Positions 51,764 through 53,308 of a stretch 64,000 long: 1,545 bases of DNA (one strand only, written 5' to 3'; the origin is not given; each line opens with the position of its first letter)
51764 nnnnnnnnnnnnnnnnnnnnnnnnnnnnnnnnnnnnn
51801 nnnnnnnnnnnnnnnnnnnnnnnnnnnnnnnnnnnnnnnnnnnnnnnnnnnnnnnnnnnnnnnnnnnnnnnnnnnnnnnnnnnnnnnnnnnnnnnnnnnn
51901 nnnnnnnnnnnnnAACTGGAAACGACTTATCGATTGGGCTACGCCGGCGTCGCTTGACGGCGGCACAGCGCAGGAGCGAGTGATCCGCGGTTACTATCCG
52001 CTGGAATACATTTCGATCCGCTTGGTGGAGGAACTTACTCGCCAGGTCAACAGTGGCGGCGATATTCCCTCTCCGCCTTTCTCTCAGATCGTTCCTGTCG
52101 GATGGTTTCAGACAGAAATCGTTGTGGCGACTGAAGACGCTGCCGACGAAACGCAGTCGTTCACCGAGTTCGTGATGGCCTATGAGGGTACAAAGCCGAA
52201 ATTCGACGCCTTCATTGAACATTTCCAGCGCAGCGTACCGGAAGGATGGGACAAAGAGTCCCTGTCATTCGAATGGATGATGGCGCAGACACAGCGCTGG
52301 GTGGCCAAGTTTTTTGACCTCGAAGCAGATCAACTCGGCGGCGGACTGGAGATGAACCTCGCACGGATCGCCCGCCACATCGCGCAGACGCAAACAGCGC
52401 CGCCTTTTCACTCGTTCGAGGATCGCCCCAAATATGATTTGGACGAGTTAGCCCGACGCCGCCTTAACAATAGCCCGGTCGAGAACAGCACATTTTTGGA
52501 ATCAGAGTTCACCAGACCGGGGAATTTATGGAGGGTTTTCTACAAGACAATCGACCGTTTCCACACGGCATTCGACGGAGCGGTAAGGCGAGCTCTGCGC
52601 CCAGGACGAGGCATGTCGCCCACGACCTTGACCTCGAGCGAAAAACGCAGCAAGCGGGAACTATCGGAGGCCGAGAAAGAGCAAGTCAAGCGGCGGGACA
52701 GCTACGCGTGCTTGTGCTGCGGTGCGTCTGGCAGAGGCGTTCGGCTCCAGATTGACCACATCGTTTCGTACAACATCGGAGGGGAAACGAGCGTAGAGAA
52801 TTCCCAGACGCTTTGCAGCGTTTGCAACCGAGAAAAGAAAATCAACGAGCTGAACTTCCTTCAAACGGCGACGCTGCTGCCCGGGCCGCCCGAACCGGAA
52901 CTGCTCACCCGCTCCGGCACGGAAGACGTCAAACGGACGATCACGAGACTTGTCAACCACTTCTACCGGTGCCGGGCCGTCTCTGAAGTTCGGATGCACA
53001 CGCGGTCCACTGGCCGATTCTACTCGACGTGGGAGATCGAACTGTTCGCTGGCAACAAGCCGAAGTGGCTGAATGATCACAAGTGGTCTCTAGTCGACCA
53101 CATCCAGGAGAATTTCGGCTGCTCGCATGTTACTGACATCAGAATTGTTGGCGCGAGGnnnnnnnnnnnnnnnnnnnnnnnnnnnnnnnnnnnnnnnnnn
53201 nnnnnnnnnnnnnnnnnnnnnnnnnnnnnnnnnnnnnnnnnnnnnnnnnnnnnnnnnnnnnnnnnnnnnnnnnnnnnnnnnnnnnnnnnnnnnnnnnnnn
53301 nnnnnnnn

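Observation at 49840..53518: Low-GC islet carrying a stand-alone SF2-helicase-HNH nuclease fusion, bounded by 14-bp direct repeats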

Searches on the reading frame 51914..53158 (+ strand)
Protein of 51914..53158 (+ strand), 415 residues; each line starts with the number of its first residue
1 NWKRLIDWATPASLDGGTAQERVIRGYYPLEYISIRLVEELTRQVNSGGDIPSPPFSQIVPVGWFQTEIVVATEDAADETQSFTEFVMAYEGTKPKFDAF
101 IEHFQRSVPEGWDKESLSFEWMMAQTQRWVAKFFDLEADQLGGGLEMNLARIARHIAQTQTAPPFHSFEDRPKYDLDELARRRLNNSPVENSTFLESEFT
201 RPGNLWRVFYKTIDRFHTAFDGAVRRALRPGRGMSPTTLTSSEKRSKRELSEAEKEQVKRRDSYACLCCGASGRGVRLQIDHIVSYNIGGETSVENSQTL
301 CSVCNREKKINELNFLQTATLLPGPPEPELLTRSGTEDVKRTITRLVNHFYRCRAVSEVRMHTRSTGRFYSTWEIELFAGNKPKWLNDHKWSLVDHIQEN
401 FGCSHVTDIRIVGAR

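Call 44: search_protein_representatives(protein=window:51914-53158:+)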
Query: 415 residues. Proteins with E-value up to 0.001 (for the whole library): 7558; up to 1e-10: 265; up to 1e-30: 143. The best 150 are listed.
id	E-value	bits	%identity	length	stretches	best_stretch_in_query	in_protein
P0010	2.0e-183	626.7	65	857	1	2-415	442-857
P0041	8.1e-148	509.4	57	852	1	2-414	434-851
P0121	3.9e-132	457.7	53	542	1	1-414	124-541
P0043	1.8e-126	439.1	53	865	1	2-411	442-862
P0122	1.9e-115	402.8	48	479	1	1-412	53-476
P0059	3.7e-115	401.8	47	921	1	1-412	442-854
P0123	7.0e-103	361.4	44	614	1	1-414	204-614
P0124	1.4e-95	337.3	41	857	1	1-408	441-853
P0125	1.4e-94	334.0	43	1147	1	2-406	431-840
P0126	5.0e-92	325.6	42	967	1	2-413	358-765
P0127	3.4e-88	313.0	39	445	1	1-399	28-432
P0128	1.1e-83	298.2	40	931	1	2-415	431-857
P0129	5.0e-82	292.7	37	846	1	1-411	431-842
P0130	3.2e-81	290.0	39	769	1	2-412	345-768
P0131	4.5e-81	289.5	39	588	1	2-411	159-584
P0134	1.1e-77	278.4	46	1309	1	2-300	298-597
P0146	2.3e-62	227.9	35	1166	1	1-399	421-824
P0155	6.2e-56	206.7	35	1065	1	1-395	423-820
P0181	3.6e-47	177.9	36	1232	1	1-398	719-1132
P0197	6.4e-43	163.9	34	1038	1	1-397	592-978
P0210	2.2e-40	155.5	32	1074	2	248-398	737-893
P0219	9.8e-39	150.1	32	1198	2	2-225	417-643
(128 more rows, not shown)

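Call 47: search_protein_families(library=pfam, proteins=[P0181, P0134, P0125, P0146, P0219, P0210, P0197, P0155], max_evalue=0.0001)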
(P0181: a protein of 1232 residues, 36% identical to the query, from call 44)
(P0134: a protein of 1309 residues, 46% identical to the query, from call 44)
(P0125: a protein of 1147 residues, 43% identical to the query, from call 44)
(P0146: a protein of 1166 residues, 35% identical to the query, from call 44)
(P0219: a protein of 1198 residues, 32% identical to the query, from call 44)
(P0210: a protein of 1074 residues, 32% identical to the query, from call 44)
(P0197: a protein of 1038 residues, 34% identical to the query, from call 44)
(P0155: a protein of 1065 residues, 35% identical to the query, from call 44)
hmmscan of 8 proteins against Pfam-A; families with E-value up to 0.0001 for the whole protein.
P0181 (1232 aa): 8 families
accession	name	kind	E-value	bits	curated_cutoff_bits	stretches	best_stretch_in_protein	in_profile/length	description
PF00069.31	Pkinase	-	4e-27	95.7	31.7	1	18-225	2-209/263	Protein kinase domain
PF04851.21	ResIII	-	7.1e-23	81.7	22.5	1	320-502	4-163/164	Type III restriction enzyme, res subunit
PF00270.35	DEAD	-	6.6e-14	52.4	26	1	322-504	2-163/167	DEAD/DEAH box helicase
PF00271.37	Helicase_C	-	1.4e-10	41.9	23.5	1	585-701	7-108/110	Helicase conserved C-terminal domain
PF07714.23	PK_Tyr_Ser-Thr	-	2.7e-10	40.5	23.1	1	18-215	2-207/258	Protein tyrosine and serine/threonine kinase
PF01844.29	HNH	-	3.5e-10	40.3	21.4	1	996-1037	1-44/47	HNH endonuclease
PF14279.12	HNH_5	-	5.2e-07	30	27.5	1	996-1037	1-43/56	HNH endonuclease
PF18766.7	SWI2_SNF2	-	1.7e-06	28.3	26.7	1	324-508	2-162/221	SWI2/SNF2 ATPase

P0134 (1309 aa): 3 families
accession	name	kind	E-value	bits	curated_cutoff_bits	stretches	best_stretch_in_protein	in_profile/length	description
PF04357.19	TamB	-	1.4e-32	113.9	22.4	1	967-1308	3-380/381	TamB, inner membrane protein subunit of TAM complex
PF00271.37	Helicase_C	-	2.4e-12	47.5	23.5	1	162-276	8-108/110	Helicase conserved C-terminal domain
PF04851.21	ResIII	-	4.9e-06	27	22.5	1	29-77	118-163/164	Type III restriction enzyme, res subunit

P0125 (1147 aa): 6 families
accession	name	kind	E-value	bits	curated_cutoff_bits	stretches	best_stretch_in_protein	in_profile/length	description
PF08238.18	Sel1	-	2.4e-32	110.6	30.7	2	1030-1064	2-36/36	Sel1 repeat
PF04851.21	ResIII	-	2.2e-18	67.2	22.5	1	22-209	3-162/164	Type III restriction enzyme, res subunit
PF00271.37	Helicase_C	-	2.9e-12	47.3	23.5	1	294-409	7-108/110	Helicase conserved C-terminal domain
PF00270.35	DEAD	-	5.4e-08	33.2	26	1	25-210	2-161/167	DEAD/DEAH box helicase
PF14279.12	HNH_5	-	6.5e-08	32.8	27.5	1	698-742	1-44/56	HNH endonuclease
PF01844.29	HNH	-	1.4e-07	31.9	21.4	1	698-742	1-45/47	HNH endonuclease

P0146 (1166 aa): 6 families
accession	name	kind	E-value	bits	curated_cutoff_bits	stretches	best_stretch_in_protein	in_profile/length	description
PF03989.18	DNA_gyraseA_C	-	3.3e-28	97.3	27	2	1069-1099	2-32/48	DNA gyrase C-terminal domain, beta-propeller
PF04851.21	ResIII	-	3.5e-18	66.5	22.5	1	28-203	5-162/164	Type III restriction enzyme, res subunit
PF00271.37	Helicase_C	-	2.3e-13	50.8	23.5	1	291-403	10-108/110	Helicase conserved C-terminal domain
PF14279.12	HNH_5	-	3.5e-10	40.1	27.5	1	689-731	1-44/56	HNH endonuclease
PF01844.29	HNH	-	4.6e-10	39.9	21.4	1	689-731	1-45/47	HNH endonuclease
PF00270.35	DEAD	-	1.1e-07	32.2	26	1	53-203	18-160/167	DEAD/DEAH box helicase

P0219 (1198 aa): 10 families
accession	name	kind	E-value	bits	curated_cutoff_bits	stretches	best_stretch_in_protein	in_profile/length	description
PF13646.12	HEAT_2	-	5.1e-37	126.5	27.7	2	1006-1089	3-88/88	HEAT repeats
PF04851.21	ResIII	-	2.8e-25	89.6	22.5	1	29-212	6-163/164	Type III restriction enzyme, res subunit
PF03130.22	HEAT_PBS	-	8.9e-25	84.8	20.9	1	927-952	2-27/27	PBS lyase HEAT-like repeat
PF00271.37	Helicase_C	-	1.1e-16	61.4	23.5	1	298-398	9-108/110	Helicase conserved C-terminal domain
PF02985.28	HEAT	-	2.5e-14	52.5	23.5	0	1036-1061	3-28/31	HEAT repeat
PF00270.35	DEAD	-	4.5e-13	49.7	26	1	52-214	18-162/167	DEAD/DEAH box helicase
PF13513.12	HEAT_EZ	-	4.4e-08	33.9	27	0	1035-1060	30-55/55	HEAT-like repeat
PF01844.29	HNH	-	1.1e-07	32.3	21.4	1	742-784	1-45/47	HNH endonuclease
PF18766.7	SWI2_SNF2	-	2.6e-07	31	26.7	1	50-218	20-162/221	SWI2/SNF2 ATPase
PF14279.12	HNH_5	-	1.2e-05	25.6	27.5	1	742-784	1-44/56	HNH endonuclease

P0210 (1074 aa): 6 families
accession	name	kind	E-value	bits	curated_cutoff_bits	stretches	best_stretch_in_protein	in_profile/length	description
PF04851.21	ResIII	-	1.7e-21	77.3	22.5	1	27-220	4-163/164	Type III restriction enzyme, res subunit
PF00271.37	Helicase_C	-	1.6e-15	57.8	23.5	1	306-408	8-108/110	Helicase conserved C-terminal domain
PF00270.35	DEAD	-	5.1e-09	36.5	26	1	51-220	17-161/167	DEAD/DEAH box helicase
PF14279.12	HNH_5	-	3.4e-08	33.7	27.5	1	755-798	1-45/56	HNH endonuclease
PF01844.29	HNH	-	1.2e-07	32.2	21.4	1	755-797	1-45/47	HNH endonuclease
PF18766.7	SWI2_SNF2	-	2.5e-05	24.5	26.7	0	134-226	87-162/221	SWI2/SNF2 ATPase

P0197 (1038 aa): 6 families
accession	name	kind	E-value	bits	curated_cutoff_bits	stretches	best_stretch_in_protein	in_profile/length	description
PF04851.21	ResIII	-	1.7e-25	90.3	22.5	1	209-388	3-163/164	Type III restriction enzyme, res subunit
PF00271.37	Helicase_C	-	4.1e-16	59.6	23.5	1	477-574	11-108/110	Helicase conserved C-terminal domain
PF13091.12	PLDc_2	-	7.1e-12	45.7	27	1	69-135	58-126/132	PLD-like domain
PF18930.5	DUF5679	-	3.5e-11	43.5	27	1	993-1032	1-40/40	Domain of unknown function (DUF5679)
PF00270.35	DEAD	-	2.3e-10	40.9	26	1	235-388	16-161/167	DEAD/DEAH box helicase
PF18766.7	SWI2_SNF2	-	1.1e-05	25.6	26.7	1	242-394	27-162/221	SWI2/SNF2 ATPase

P0155 (1065 aa): 6 families
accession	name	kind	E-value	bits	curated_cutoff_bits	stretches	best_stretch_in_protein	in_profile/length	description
PF04851.21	ResIII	-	2.9e-18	66.8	22.5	1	28-206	4-163/164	Type III restriction enzyme, res subunit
PF00271.37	Helicase_C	-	1.8e-13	51.1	23.5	1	287-405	5-108/110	Helicase conserved C-terminal domain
PF01844.29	HNH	-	6.3e-11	42.7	21.4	1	692-734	1-45/47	HNH endonuclease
PF14279.12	HNH_5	-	1.7e-10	41.1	27.5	1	692-734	1-44/56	HNH endonuclease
PF00270.35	DEAD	-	1.2e-08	35.3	26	1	55-206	18-161/167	DEAD/DEAH box helicase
PF18766.7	SWI2_SNF2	-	2.1e-05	24.8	26.7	1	54-213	21-163/221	SWI2/SNF2 ATPase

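Call 59: search_solved_structures(query=window:51914-53158:+, max_evalue=1, show_alignments=2)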
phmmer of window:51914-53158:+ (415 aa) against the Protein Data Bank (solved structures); distinct sequences matched with E-value up to 1: 9.
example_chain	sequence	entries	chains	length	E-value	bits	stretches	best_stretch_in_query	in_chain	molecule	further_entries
5mkw_A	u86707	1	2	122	0.00071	22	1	273-311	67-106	DNA annealing helicase and endonuclease ZRANB3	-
9lgi_A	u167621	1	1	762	0.0011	21.4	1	243-342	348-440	HNH nuclease domain-containing protein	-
8d2k_A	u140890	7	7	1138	0.011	18.2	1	251-309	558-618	CRISPR-associated endonuclease, Csn1 family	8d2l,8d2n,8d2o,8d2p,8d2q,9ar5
8w2z_A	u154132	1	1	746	0.023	17.1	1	245-310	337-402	HNH nuclease domain-containing protein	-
8zq9_B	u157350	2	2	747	0.023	17.1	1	245-310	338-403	a protein | HNH nuclease domain-containing protein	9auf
8w2s_A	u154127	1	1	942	0.03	16.7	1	245-310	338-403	HNH nuclease domain-containing protein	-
4h9d_A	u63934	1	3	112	0.091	15.1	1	244-310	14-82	HNH endonuclease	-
9k2z_A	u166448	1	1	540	0.21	13.9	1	250-315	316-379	HfmIscB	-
8zdr_C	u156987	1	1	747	0.54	12.5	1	245-310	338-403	a protein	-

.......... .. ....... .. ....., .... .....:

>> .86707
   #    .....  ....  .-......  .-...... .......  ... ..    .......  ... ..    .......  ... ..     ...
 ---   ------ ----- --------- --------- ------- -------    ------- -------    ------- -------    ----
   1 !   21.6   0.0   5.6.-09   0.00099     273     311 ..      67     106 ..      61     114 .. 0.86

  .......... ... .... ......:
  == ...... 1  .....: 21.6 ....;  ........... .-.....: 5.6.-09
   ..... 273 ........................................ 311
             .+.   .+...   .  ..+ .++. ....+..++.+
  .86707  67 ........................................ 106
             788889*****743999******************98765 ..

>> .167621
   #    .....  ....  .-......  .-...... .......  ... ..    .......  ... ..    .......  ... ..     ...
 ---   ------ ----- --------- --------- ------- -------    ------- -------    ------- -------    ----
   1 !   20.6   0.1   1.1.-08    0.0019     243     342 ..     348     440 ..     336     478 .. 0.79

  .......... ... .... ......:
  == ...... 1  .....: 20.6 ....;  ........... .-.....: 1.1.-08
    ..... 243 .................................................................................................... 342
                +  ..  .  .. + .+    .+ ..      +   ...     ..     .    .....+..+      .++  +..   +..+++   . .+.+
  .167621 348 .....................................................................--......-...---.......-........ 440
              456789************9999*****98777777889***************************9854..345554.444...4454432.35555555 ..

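Call 64: predict_structure(alignment_id=A3)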
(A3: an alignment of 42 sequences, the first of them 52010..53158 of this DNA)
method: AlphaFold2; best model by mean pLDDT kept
length: 383 residues; sequences in the alignment: 42
mean_pLDDT: 88.6   pTM: 0.48
mean pLDDT of the five models: 88.6, 86.9, 86.3, 86.1, 85.0
residues with pLDDT >= 90: 257; 70-90: 99; 50-70: 14; < 50: 13
segments of 3 or more residues with pLDDT < 50: 200-211
pLDDT, mean of each block of 10 residues (from residue 1): 69 81 80 93 76 91 97 94 92 94 85 93 96 89 91 93 94 88 94 77 43 73 97 97 93 80 94 84 94 91 91 96 96 90 97 96 95 96 83
secondary structure, 60 per line:
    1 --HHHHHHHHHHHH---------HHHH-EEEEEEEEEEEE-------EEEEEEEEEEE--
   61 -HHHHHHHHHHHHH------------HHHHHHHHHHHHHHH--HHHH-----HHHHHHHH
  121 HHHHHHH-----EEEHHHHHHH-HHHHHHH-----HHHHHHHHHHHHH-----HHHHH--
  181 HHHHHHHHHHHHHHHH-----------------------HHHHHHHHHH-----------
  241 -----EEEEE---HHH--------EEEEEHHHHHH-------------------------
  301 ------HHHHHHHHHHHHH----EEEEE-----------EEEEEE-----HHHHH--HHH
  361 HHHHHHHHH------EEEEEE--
elements in order: H3-14 H24-27 E29-40 E48-58 H62-74 H87-101 H104-107 H113-127 E133-135 H136-142 H144-150 H156-168 H174-178 H181-196 H220-229 E246-250 E265-269 H270-275 H307-319 E324-328 E340-345 H351-355 H358-369 E376-381

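Call 76: search_dna_similar(query=window:51914-53158:+, collection=plasmids, mode=protein, max_evalue=1e-10, max_rows=25)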
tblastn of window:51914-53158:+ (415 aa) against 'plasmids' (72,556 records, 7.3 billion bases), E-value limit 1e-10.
Records with a match: 2; places in all: 2; records where one place covers at least 80% of the query: 2.
Best place of each record, by identity: <60% 2.
By first word of the organism name: Deinococcus 2.
By predicted mobility (MOB-suite, as given by PLSDB): non-mobilizable 2.
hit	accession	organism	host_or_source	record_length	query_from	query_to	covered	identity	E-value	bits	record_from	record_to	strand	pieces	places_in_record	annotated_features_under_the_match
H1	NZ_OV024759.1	Deinococcus radiodurans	-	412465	1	415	100%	27.2%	2e-32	137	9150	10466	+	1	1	DEAD/DEAH box helicase family protein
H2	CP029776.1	Deinococcus actinosclerus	mixed culture,wastewater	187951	1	387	93%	26.5%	3e-22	106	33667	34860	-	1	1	hypothetical protein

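Call 77: search_dna_similar(query=window:51914-53158:+, collection=phages, mode=protein, max_evalue=0.000001, max_rows=15)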
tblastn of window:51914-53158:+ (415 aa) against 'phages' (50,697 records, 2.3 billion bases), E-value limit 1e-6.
No match.

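Call 78: get_annotated_region(hit=H1, flank=9000)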
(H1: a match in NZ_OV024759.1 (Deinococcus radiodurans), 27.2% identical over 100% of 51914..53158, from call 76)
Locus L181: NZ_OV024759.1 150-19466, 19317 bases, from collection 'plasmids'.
description: Deinococcus radiodurans isolate DRR11 plasmid 3
organism: Deinococcus radiodurans (NCBI taxid 1299)
taxonomy: Bacteria; Deinococcota; Deinococci; Deinococcales; Deinococcaceae; Deinococcus; Deinococcus radiodurans
host: -; source: -; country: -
typing (MOB-suite, as given by PLSDB): non-mobilizable
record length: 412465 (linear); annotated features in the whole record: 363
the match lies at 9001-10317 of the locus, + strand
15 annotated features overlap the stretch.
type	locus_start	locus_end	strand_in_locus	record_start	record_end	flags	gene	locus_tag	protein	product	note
CDS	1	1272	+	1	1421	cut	-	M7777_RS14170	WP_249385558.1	SWIM zinc finger domain-containing protein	-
CDS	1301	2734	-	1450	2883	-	-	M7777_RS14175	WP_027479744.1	aldehyde dehydrogenase family protein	-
CDS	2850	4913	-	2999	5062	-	-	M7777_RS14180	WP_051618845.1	GMC family oxidoreductase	-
CDS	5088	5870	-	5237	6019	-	-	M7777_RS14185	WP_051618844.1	helix-turn-helix domain-containing protein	-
CDS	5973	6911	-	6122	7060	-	-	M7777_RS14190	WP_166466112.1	XdhC family protein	-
CDS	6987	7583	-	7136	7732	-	-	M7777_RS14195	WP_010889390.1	class I SAM-dependent methyltransferase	-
CDS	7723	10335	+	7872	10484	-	-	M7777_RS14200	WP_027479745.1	DEAD/DEAH box helicase family protein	-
CDS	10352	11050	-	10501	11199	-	-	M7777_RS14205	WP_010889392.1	PIG-L deacetylase family protein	-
CDS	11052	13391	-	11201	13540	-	-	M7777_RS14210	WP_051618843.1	acyl-CoA dehydrogenase family protein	-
CDS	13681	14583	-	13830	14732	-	-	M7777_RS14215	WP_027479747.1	ABC transporter substrate-binding protein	-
CDS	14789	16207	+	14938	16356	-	-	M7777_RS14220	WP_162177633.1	ABC transporter permease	-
CDS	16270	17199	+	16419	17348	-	-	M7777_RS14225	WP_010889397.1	ABC transporter ATP-binding protein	-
CDS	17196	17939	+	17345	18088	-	-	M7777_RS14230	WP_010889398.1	ABC transporter permease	-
CDS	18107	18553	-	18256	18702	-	-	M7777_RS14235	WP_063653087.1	response regulator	-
CDS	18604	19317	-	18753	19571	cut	-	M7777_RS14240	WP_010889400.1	hypothetical protein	-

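Call 80: search_protein_families(library=pfam, proteins=[L181:7723-10335:+], max_evalue=0.01)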
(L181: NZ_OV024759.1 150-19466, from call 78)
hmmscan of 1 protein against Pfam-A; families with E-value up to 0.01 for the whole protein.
L181:7723-10335:+ (870 aa): 6 families
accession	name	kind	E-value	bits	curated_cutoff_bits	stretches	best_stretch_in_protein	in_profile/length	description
PF04851.21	ResIII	-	2.7e-19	70.1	22.5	1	26-210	4-163/164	Type III restriction enzyme, res subunit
PF01844.29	HNH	-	2.5e-12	47.2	21.4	1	709-751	1-47/47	HNH endonuclease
PF00271.37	Helicase_C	-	4.5e-12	46.6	23.5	1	296-409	10-108/110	Helicase conserved C-terminal domain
PF00270.35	DEAD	-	2.4e-07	31.1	26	1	51-210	18-161/167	DEAD/DEAH box helicase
PF14279.12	HNH_5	-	2.5e-07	31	27.5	1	709-751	1-46/56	HNH endonuclease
PF18766.7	SWI2_SNF2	-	0.0041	17.2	26.7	1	131-216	87-162/221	SWI2/SNF2 ATPase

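Call 94: fold_search(model_id=the predicted structure, library=pdb)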
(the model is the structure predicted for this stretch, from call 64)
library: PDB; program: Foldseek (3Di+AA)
matches with E <= 10: 539; with E <= 0.001: 0
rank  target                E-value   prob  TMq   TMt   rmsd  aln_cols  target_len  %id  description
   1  8d2q_A                2.4e-02  0.12  0.13  0.06  30.3       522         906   13  Structure of Acidothermus cellulolyticus Cas9 ternary complex (Post-cleavage 1) (released 2023-12-20)
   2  6ghc_B                3.0e-02  0.97  0.15  0.20  15.6       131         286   15  Modification dependent EcoKMcrA restriction endonuclease (released 2018-08-08)
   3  6ghc_A                9.4e-02  0.90  0.15  0.20  15.0       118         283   16  Modification dependent EcoKMcrA restriction endonuclease (released 2018-08-08)
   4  8d2k_A                9.4e-02  0.12  0.16  0.06  27.2       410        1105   17  Structure of Acidothermus cellulolyticus Cas9 ternary complex (Cleavage Intermediate 2) (released 2023-12-20)
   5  4h9d_A                1.2e-01  0.96  0.11  0.42   7.2        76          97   26  Crystal Structure of Mn-dependent Gme HNH nicking endonuclease from Geobacter metallireducens GS-15, Northeast Structu (released 2012-10-10)
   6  4h9d_C                1.5e-01  0.98  0.13  0.55   3.0        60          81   30  Crystal Structure of Mn-dependent Gme HNH nicking endonuclease from Geobacter metallireducens GS-15, Northeast Structu (released 2012-10-10)
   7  9mb6_A                1.7e-01  0.30  0.15  0.06  19.7       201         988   12  Cryo-EM structure of wild-type SaCas9-guide RNA-mismatched target DNA complex (released 2026-03-18)
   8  9lgi_A                1.9e-01  0.10  0.15  0.09  27.7       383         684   12  Cryo-EM structure of a type II-D CRISPR-Cas9 in complex with single-guided RNA and double-stranded DNA (released 2025-08-20)
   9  5ndg_s7               2.2e-01  0.30  0.13  0.23  12.1       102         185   11  Crystal structure of geneticin (G418) bound to the yeast 80S ribosome (released 2017-12-13)
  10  9dxf_A                2.5e-01  0.05  0.09  0.07  29.4       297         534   10  attLmm bound serine integrase and RDF complex in the post-rotation state (released 2026-01-21)
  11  9dxd_A                2.7e-01  0.03  0.08  0.06  29.7       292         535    8  attLmm bound serine integrase and RDF complex in the pre-rotation state (released 2026-01-21)
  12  6gh6_D                2.8e-01  0.08  0.09  0.04  20.3       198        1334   13  Cryo-EM structure of bacterial RNA polymerase-sigma54 holoenzyme intermediate partially loaded complex (released 2018-07-04)
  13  8ppk_H                3.0e-01  0.28  0.13  0.23  12.9       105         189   10  Bat-Hp-CoV Nsp1 and eIF1 bound to the human 40S small ribosomal subunit (released 2023-10-18)
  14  4h9d_B                3.5e-01  0.63  0.12  0.46   7.0        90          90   28  Crystal Structure of Mn-dependent Gme HNH nicking endonuclease from Geobacter metallireducens GS-15, Northeast Structu (released 2012-10-10)
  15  9j1y_A                3.5e-01  0.63  0.14  0.35  13.2       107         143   14  Crystal structure of Nme1Cas9 HNH domain bound to anti-CRISPR AcrIIC1Boe. (released 2026-03-04)
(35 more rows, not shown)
